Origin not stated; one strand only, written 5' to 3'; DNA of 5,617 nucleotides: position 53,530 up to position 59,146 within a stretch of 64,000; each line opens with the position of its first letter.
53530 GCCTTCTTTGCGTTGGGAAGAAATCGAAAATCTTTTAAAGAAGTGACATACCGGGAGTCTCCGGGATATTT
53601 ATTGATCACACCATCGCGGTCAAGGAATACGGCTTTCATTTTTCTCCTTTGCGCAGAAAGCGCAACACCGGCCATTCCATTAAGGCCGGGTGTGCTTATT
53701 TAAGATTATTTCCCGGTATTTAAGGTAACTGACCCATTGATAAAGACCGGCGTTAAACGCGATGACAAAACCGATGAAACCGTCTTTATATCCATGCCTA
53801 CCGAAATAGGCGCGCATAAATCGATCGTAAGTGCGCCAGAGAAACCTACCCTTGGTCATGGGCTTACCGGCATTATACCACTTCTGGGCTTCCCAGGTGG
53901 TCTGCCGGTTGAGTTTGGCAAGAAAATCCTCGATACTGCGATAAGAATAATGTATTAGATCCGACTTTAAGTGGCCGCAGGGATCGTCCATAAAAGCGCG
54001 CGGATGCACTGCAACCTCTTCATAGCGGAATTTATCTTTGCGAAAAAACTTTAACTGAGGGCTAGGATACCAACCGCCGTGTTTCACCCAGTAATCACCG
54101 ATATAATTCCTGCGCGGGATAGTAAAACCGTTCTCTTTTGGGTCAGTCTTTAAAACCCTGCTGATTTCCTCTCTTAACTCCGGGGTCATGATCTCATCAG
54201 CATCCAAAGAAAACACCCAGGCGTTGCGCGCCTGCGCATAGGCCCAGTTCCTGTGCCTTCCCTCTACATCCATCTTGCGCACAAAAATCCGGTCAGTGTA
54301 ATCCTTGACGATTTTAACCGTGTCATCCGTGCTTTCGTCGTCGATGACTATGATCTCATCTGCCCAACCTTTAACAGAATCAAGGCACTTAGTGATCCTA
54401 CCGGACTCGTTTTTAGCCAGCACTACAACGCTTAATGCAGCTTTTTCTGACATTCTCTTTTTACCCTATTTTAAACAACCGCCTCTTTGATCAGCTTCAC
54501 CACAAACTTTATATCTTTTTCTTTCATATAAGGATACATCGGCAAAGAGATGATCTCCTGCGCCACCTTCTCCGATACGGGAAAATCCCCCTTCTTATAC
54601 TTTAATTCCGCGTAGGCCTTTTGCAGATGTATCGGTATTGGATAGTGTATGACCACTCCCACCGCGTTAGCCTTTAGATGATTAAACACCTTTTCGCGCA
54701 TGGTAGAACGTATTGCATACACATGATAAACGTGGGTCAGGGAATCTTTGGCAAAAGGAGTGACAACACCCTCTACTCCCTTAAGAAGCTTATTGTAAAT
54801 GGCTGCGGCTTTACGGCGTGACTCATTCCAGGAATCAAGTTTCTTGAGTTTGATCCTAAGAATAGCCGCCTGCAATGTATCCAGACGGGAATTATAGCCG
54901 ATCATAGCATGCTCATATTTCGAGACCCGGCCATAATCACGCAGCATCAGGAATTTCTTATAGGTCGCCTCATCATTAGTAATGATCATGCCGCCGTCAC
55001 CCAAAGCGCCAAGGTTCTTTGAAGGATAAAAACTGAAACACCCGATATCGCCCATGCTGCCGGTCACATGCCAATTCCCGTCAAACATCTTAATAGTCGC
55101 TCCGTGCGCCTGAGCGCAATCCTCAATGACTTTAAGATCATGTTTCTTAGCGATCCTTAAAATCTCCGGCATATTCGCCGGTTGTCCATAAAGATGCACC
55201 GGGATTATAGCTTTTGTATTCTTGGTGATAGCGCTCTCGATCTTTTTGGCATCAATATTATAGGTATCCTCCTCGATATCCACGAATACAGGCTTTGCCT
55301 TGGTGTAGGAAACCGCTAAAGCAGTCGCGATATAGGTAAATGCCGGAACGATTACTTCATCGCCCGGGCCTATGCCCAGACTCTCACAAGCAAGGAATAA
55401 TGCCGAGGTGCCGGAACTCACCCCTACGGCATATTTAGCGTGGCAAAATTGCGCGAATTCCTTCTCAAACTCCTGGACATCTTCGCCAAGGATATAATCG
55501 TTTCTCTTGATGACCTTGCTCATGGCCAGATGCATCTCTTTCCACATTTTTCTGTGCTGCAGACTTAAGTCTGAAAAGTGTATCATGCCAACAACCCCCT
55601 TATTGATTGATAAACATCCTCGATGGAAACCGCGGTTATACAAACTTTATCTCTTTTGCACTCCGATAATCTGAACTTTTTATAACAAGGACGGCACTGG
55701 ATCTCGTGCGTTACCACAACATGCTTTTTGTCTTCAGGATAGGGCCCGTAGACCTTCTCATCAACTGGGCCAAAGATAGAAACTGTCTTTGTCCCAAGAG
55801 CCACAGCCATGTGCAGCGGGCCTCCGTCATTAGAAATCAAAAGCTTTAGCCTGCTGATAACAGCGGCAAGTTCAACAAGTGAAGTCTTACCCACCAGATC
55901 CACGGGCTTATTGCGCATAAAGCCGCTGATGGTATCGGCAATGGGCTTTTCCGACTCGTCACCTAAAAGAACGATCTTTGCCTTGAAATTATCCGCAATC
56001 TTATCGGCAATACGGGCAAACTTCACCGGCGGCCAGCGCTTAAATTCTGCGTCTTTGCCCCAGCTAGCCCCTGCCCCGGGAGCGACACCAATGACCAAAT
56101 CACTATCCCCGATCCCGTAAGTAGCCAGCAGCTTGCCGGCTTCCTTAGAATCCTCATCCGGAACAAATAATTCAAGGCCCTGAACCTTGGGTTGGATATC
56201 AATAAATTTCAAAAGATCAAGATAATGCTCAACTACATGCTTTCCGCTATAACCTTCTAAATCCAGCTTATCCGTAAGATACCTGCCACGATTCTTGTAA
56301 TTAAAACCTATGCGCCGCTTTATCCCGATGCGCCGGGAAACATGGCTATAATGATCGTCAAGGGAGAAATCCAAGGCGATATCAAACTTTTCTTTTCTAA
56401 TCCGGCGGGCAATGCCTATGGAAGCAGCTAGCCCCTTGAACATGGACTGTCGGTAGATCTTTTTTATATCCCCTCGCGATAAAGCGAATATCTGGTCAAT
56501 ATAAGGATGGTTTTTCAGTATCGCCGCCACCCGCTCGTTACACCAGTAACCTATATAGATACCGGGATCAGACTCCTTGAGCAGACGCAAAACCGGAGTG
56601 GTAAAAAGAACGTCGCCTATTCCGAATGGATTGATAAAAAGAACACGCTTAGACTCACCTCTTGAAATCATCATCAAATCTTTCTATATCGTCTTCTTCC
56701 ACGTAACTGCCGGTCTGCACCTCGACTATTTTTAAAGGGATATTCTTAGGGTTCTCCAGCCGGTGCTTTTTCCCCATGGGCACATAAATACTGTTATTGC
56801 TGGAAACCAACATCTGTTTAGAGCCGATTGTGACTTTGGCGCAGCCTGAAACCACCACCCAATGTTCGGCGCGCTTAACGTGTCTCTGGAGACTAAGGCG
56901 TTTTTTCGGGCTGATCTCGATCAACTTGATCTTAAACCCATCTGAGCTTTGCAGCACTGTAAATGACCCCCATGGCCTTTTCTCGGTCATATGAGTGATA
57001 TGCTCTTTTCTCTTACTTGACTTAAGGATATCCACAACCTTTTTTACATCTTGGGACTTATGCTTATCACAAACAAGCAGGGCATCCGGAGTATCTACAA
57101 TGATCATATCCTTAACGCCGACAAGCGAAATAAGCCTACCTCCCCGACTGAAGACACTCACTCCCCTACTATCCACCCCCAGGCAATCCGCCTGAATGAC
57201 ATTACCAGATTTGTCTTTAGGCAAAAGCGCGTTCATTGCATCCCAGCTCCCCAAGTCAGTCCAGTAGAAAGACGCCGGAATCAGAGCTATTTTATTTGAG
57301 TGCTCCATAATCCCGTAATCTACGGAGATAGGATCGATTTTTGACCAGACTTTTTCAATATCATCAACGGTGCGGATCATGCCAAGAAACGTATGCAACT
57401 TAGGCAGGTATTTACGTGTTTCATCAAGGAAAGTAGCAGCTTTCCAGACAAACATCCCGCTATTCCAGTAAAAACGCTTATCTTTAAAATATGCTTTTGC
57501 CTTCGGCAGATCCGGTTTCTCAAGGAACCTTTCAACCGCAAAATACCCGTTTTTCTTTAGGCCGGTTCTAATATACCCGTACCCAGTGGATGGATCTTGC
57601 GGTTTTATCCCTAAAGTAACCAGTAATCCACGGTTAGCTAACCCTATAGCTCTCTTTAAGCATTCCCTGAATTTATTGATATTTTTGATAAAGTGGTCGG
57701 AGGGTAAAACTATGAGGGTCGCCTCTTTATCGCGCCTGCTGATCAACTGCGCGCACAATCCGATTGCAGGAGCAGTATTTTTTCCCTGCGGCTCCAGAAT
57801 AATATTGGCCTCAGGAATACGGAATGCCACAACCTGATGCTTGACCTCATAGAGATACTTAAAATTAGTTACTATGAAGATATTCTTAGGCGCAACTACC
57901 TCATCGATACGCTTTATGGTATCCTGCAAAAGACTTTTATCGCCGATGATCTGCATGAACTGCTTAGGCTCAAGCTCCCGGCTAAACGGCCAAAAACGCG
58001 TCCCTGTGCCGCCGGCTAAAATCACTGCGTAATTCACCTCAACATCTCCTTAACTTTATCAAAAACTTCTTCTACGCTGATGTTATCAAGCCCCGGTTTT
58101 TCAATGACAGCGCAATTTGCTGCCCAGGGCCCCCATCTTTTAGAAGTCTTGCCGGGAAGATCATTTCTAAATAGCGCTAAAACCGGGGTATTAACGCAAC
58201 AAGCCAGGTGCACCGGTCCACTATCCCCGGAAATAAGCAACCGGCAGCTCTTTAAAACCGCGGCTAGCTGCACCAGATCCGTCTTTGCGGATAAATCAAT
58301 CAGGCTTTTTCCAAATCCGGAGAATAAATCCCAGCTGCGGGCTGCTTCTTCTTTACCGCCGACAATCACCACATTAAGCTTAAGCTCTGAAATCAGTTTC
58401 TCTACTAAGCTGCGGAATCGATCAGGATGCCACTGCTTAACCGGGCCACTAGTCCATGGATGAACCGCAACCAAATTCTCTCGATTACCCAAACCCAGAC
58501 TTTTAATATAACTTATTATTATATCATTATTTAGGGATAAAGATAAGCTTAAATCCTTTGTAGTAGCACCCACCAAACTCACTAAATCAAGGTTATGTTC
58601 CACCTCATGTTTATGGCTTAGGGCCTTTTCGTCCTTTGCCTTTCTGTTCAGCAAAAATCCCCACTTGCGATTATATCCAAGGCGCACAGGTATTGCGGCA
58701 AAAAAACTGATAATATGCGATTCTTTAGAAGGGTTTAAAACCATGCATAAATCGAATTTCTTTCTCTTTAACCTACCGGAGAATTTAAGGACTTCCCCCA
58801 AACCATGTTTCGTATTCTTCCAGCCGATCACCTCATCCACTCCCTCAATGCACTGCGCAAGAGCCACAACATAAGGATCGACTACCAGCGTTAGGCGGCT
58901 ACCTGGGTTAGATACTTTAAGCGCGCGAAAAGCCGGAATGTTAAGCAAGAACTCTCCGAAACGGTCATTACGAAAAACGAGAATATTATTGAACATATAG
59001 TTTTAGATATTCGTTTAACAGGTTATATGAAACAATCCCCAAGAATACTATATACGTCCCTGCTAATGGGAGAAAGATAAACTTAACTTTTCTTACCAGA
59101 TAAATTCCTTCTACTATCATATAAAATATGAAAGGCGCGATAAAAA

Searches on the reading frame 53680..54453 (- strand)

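Call 11: search_protein_families(library=pfam, proteins=[window:53680-54453:-], max_evalue=0.001)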
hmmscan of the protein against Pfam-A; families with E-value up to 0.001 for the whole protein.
window:53680-54453:- (257 aa): 2 families
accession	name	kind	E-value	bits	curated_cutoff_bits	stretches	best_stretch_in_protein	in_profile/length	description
PF00535.33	Glycos_transf_2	-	3.8e-20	72.9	23.3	1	8-145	1-147/168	Glycosyl transferase family 2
PF13704.12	Glyco_tranf_2_4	-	2.1e-08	35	27.5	1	14-92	1-87/98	Glycosyl transferase family 2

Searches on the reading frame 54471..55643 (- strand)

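Call 11: search_protein_families(library=pfam, proteins=[window:54471-55643:-], max_evalue=0.001)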
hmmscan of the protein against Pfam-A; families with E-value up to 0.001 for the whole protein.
window:54471-55643:- (390 aa): 5 families
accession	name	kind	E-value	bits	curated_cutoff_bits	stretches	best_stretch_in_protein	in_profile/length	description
PF01041.23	DegT_DnrJ_EryC1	-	6.5e-126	420.8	19.8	1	36-385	6-359/360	DegT/DnrJ/EryC1/StrS aminotransferase family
PF00155.27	Aminotran_1_2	-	5.5e-11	42.7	19.7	1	49-233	37-236/361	Aminotransferase class I and II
PF01212.27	Beta_elim_lyase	-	6.4e-08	32.7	27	1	36-225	13-214/288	Beta-eliminating lyase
PF01053.26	Cys_Met_Meta_PP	-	1.8e-07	30.5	27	1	57-184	55-182/381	Cys/Met metabolism PLP-dependent enzyme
PF00266.25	Aminotran_5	-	3.1e-07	30.1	21.5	1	54-181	43-181/371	Aminotransferase class-V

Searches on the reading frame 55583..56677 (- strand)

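Call 11: search_protein_families(library=pfam, proteins=[window:55583-56677:-], max_evalue=0.001)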
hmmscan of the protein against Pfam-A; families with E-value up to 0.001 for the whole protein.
window:55583-56677:- (364 aa): 1 family
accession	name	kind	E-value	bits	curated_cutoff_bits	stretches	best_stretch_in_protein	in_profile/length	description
PF01075.23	Glyco_transf_9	-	1.1e-33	117.1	22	1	89-335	4-240/247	Glycosyltransferase family 9 (heptosyltransferase)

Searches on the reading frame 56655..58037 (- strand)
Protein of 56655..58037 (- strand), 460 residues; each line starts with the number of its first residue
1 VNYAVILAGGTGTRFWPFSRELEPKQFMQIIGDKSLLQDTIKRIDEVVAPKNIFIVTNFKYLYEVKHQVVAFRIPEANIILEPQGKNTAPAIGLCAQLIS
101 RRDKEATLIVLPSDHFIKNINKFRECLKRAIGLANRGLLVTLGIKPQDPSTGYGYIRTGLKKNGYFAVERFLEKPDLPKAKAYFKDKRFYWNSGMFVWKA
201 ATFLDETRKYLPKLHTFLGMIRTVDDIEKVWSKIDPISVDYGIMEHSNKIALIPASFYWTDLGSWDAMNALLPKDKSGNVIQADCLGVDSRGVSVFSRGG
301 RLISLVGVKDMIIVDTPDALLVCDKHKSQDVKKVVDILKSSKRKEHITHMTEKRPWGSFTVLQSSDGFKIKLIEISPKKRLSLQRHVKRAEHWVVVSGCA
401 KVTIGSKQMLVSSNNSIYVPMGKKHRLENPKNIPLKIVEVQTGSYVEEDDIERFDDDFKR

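Call 11: search_protein_families(library=pfam, proteins=[window:56655-58037:-], max_evalue=0.001)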
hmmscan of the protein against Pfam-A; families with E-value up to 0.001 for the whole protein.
window:56655-58037:- (460 aa): 5 families
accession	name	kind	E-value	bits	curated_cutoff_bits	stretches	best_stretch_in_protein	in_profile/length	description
PF01050.24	MannoseP_isomer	-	4.7e-45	153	23.6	1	342-456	2-116/116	Mannose-6-phosphate isomerase C-terminal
PF00483.29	NTP_transferase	-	2.3e-44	152.3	21.2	1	4-270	2-237/245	Nucleotidyl transferase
PF22640.1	ManC_GMP_beta-helix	-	9.3e-16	57.9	27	1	287-337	5-54/55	MannoseP isomerase/GMP-like beta-helix domain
PF12804.13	NTP_transf_3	-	1.6e-07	32.1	27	1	4-115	1-96/160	MobA-like NTP transferase domain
PF07883.17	Cupin_2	-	2.3e-07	30.9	27.2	1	373-440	3-69/70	Cupin domain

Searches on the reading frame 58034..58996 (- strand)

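Call 11: search_protein_families(library=pfam, proteins=[window:58034-58996:-], max_evalue=0.001)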
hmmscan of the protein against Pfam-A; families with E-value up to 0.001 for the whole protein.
window:58034-58996:- (320 aa): 1 family
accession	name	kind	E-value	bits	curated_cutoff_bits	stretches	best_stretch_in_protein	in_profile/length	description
PF01075.23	Glyco_transf_9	-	2.4e-30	106.1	22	1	70-298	2-227/247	Glycosyltransferase family 9 (heptosyltransferase)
